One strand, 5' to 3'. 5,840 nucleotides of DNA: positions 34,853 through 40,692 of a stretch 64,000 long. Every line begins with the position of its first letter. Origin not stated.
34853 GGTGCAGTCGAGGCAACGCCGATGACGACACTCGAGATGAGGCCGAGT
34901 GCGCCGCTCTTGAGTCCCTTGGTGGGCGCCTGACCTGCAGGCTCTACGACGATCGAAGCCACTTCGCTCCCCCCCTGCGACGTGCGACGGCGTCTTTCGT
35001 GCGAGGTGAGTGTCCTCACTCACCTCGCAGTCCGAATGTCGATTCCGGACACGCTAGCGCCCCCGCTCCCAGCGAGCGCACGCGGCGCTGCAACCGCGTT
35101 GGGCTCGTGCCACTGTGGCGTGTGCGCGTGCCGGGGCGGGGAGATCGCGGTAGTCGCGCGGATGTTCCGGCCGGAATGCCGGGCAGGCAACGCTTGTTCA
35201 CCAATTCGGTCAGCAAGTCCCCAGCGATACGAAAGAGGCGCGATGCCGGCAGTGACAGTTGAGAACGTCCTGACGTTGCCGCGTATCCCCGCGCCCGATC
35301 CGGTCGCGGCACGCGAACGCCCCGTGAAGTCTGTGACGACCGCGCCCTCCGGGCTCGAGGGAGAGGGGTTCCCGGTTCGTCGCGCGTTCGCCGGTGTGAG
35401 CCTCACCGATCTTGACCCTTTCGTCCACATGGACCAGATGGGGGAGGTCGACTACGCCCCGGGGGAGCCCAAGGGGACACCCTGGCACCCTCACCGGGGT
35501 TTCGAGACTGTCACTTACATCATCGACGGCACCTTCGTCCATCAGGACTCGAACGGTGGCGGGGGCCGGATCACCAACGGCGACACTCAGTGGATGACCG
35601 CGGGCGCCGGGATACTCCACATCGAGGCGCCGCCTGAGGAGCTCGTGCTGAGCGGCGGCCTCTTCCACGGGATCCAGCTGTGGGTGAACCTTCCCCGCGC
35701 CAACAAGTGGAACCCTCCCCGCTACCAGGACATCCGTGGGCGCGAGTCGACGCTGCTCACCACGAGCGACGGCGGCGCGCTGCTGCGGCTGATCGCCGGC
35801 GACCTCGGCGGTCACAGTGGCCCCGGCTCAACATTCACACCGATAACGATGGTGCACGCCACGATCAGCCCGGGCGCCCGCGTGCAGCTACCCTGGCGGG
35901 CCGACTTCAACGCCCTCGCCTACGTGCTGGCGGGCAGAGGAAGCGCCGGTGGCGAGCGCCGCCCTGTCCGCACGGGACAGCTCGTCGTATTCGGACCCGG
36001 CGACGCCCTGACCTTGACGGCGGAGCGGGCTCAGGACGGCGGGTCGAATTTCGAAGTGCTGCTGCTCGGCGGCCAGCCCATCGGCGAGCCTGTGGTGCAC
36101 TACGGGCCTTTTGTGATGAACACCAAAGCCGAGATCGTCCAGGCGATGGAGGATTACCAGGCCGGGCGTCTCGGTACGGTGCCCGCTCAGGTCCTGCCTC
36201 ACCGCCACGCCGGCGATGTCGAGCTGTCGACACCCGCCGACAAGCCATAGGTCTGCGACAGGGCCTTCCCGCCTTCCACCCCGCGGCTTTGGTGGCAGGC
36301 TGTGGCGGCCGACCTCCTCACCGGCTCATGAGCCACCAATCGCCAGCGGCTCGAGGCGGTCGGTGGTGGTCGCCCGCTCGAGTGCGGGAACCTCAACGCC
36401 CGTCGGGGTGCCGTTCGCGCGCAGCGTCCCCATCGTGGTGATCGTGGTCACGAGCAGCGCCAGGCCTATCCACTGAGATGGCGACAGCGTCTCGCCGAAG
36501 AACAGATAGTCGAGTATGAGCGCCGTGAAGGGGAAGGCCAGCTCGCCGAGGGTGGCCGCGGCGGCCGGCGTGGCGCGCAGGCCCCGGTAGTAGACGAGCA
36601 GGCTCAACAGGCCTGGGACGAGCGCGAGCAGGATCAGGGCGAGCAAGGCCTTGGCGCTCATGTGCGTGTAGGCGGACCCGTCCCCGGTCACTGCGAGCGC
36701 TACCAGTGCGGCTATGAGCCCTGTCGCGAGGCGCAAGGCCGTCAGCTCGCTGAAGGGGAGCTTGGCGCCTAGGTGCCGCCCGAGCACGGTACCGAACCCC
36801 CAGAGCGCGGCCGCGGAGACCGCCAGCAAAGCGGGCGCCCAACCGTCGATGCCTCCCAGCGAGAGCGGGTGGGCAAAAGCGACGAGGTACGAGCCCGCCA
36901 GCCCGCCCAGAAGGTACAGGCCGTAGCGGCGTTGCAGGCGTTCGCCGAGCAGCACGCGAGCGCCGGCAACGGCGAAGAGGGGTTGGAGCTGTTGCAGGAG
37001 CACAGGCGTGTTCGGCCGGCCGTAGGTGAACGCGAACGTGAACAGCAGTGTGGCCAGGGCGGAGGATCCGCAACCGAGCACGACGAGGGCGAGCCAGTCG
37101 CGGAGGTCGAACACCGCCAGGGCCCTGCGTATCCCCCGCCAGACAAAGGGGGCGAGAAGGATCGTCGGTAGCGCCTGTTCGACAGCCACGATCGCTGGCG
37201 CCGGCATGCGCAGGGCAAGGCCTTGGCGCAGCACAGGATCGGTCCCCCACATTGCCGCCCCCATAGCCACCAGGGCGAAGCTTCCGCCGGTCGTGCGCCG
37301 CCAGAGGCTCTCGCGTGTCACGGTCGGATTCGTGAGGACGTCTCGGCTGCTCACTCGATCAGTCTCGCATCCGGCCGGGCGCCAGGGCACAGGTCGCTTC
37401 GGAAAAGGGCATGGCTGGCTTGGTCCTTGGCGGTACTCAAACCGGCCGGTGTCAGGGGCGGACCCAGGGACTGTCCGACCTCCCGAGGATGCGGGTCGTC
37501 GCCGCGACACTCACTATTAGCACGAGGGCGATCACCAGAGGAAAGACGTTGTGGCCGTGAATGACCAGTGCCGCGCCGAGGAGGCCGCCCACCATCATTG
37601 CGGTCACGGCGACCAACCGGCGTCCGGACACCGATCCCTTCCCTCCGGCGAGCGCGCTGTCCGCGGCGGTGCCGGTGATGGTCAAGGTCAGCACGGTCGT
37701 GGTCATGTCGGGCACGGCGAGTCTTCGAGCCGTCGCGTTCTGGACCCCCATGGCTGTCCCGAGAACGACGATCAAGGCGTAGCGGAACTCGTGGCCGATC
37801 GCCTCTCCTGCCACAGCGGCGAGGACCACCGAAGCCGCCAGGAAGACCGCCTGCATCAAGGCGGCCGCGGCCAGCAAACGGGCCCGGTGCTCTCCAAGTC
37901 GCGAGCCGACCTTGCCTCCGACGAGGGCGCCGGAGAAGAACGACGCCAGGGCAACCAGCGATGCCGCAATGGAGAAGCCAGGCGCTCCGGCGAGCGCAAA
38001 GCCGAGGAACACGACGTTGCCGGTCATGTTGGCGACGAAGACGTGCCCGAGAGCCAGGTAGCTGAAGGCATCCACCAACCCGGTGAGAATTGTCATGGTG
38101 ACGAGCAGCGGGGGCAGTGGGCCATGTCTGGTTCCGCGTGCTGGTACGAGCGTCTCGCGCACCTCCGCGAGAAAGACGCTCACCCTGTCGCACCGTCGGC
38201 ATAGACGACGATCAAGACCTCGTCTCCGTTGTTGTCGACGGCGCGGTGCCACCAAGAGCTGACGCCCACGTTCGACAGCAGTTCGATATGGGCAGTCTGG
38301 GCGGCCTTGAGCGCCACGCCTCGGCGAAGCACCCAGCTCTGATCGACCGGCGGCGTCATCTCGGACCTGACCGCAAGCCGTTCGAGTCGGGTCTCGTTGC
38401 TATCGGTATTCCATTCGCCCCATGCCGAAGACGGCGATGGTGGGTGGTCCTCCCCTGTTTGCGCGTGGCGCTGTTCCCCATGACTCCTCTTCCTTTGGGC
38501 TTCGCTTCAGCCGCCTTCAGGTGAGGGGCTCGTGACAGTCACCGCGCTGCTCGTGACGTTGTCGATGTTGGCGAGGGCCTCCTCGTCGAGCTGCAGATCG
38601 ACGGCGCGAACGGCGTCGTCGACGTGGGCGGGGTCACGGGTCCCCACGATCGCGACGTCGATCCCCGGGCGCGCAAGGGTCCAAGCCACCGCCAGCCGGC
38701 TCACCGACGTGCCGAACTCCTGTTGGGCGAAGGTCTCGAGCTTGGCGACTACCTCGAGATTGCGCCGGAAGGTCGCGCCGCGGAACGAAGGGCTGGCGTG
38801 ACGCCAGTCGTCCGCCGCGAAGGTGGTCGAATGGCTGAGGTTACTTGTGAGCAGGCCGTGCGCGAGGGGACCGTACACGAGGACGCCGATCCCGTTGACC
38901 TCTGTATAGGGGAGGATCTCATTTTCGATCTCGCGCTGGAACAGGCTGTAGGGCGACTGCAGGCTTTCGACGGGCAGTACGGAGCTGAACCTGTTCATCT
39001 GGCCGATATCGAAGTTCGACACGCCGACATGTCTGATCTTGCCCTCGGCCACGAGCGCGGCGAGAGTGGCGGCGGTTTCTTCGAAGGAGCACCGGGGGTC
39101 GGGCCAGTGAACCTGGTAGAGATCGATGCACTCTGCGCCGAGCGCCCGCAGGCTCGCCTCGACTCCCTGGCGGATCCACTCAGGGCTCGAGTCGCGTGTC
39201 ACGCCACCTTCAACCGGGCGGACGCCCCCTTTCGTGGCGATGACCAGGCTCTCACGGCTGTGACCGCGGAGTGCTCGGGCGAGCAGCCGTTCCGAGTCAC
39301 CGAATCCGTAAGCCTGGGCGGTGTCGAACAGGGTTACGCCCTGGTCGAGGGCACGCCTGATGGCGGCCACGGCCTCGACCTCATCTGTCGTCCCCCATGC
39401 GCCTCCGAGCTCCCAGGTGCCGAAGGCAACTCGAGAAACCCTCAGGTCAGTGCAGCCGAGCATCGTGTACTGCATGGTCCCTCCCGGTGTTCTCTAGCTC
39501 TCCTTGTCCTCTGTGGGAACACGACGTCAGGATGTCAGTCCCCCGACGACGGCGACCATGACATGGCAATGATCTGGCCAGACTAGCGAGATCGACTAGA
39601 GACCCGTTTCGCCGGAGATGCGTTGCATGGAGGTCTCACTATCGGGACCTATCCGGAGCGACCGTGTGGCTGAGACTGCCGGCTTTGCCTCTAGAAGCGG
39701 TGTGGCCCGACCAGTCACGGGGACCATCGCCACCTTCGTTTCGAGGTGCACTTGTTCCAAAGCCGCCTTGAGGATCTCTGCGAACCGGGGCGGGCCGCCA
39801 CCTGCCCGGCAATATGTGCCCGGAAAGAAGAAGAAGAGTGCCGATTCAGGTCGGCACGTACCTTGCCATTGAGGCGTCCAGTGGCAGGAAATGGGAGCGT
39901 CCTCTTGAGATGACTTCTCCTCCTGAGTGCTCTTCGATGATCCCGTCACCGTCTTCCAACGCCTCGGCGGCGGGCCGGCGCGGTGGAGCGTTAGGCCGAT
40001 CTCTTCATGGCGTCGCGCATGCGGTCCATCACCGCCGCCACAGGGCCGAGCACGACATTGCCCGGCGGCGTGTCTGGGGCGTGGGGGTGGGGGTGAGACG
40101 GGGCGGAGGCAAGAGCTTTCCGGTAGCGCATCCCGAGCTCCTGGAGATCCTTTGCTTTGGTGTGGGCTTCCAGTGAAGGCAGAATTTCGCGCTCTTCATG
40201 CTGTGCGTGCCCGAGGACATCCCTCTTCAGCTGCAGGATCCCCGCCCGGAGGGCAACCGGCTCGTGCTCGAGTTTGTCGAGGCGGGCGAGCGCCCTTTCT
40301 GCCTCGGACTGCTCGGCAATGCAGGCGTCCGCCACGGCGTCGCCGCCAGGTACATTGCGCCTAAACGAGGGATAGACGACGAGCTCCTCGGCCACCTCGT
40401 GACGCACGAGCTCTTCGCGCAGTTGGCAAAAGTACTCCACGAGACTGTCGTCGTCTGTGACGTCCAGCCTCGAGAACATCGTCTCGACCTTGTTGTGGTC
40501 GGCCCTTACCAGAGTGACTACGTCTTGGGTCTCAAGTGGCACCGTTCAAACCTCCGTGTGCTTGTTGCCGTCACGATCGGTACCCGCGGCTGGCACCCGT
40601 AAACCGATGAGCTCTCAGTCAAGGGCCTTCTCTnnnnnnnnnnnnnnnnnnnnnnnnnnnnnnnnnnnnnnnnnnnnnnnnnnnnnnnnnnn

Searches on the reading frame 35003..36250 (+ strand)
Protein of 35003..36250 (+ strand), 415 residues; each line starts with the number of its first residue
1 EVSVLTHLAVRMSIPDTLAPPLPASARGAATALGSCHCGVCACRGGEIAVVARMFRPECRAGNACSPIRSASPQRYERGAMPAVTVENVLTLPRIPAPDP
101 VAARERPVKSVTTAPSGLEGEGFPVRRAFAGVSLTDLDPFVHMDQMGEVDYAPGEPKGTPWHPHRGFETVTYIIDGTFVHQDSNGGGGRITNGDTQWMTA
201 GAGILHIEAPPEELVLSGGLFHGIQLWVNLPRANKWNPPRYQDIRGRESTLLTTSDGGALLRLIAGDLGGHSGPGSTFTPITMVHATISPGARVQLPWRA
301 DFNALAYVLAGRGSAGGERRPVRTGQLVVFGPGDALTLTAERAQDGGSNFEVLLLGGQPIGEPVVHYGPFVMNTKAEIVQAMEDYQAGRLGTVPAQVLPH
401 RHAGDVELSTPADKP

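Call 70: search_protein_families(library=pfam, max_evalue=0.001, proteins=[window:35003-36250:+])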
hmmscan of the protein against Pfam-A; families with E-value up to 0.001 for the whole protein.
window:35003-36250:+ (415 aa): 3 families
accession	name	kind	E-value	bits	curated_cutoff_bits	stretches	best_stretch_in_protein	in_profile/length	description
PF05726.19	Pirin_C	-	8.1e-31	106.9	27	1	283-390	1-102/103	Pirin C-terminal cupin domain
PF02678.22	Pirin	-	1.4e-30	105.9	26.1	1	123-228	2-108/108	Pirin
PF07883.17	Cupin_2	-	2.3e-05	24.5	27.2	0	148-194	2-44/70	Cupin domain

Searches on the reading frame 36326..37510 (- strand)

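Call 70: search_protein_families(library=pfam, max_evalue=0.001, proteins=[window:36326-37510:-])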
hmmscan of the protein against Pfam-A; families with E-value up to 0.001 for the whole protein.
window:36326-37510:- (394 aa): 1 family
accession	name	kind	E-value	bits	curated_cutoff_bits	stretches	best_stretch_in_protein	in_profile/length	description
PF00892.27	EamA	-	4e-32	111.8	28.2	2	227-358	4-131/135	EamA-like transporter family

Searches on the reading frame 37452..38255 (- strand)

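Call 70: search_protein_families(library=pfam, max_evalue=0.001, proteins=[window:37452-38255:-])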
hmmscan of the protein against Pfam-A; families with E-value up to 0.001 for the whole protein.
window:37452-38255:- (267 aa): 1 family
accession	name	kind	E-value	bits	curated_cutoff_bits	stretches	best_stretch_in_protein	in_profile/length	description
PF06912.16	DUF1275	-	2.5e-32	112.7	25.4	1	50-250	1-191/193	Protein of unknown function (DUF1275)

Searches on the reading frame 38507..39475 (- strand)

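Call 70: search_protein_families(library=pfam, max_evalue=0.001, proteins=[window:38507-39475:-])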
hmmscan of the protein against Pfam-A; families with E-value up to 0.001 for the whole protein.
window:38507-39475:- (322 aa): 1 family
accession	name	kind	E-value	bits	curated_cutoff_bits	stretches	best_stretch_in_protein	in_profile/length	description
PF00248.27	Aldo_ket_red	-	1.4e-75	254.5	24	1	16-307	2-289/291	Aldo/keto reductase family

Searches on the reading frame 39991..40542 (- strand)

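Call 70: search_protein_families(library=pfam, max_evalue=0.001, proteins=[window:39991-40542:-])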
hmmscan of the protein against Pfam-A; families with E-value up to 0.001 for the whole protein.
window:39991-40542:- (183 aa): 1 family
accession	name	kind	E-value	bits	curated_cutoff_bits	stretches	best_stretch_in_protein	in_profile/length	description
PF01814.28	Hemerythrin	-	6.4e-15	56.2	25.3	1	8-122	2-125/127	Hemerythrin HHE cation binding domain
